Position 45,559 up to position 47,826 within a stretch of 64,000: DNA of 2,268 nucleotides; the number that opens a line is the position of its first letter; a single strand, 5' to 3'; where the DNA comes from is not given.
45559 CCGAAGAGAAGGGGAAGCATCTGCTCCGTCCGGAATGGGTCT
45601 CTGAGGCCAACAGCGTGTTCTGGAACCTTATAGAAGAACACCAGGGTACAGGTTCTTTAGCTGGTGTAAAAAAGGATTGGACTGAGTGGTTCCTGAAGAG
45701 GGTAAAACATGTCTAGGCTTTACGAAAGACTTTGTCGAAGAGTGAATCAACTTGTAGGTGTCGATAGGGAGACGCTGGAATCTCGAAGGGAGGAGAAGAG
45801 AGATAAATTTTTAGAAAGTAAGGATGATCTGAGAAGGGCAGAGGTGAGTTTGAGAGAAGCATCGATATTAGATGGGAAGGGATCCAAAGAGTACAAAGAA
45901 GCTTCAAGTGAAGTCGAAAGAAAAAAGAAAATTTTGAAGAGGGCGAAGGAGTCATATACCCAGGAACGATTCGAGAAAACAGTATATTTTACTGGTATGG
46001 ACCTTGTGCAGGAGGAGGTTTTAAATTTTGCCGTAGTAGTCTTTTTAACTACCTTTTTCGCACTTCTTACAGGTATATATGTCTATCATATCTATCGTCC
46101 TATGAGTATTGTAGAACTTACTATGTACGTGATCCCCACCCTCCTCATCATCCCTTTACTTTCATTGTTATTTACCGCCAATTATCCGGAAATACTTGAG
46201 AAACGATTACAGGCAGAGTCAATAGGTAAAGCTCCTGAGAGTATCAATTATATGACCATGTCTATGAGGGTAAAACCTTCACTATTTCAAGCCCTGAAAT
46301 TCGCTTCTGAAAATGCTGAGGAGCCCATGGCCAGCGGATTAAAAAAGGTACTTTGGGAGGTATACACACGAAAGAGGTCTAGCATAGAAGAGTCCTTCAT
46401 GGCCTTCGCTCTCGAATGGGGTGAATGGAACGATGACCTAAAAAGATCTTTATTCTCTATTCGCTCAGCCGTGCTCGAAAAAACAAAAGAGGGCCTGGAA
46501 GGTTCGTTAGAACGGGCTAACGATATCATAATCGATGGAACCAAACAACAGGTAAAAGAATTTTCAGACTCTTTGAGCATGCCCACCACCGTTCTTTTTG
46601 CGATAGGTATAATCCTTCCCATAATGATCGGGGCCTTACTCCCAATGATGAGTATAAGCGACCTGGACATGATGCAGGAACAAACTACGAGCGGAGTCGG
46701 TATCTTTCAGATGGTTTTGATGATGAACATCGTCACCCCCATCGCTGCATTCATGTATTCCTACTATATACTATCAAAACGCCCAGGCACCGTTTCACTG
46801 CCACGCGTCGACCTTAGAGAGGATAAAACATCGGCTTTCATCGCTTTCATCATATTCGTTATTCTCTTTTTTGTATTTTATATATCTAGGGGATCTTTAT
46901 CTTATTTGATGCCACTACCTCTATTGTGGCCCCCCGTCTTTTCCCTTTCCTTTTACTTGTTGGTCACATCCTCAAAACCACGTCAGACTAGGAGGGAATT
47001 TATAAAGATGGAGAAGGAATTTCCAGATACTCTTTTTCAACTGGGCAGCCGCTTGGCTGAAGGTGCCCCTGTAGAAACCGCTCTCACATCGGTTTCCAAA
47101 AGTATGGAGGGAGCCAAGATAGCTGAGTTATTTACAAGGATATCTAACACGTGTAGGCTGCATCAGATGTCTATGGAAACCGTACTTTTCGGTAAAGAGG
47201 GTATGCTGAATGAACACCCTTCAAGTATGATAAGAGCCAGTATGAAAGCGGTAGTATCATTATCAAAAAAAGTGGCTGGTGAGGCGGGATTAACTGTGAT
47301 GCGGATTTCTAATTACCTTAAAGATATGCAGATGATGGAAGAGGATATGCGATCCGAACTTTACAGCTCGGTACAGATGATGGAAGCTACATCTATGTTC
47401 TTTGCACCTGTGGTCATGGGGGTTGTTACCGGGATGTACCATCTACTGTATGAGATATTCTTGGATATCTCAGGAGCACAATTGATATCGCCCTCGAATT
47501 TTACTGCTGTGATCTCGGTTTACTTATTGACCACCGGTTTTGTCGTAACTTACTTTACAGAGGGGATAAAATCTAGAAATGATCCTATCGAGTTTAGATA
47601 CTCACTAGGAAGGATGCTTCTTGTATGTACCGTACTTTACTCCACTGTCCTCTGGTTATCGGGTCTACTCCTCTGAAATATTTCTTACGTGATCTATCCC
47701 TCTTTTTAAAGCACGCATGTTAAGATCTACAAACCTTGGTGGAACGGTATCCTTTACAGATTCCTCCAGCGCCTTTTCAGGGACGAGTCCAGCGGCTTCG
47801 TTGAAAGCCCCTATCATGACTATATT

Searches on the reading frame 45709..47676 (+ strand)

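Call 81: search_protein_families(library=pfam, proteins=[window:45709-47676:+], max_evalue=0.0001)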
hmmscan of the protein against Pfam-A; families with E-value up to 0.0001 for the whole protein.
window:45709-47676:+ (655 aa): 1 family
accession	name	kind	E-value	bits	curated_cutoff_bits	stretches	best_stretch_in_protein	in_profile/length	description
PF00482.28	T2SSF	-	3.5e-08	33.9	25.2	0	180-312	3-125/125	Type II secretion system (T2SS), protein F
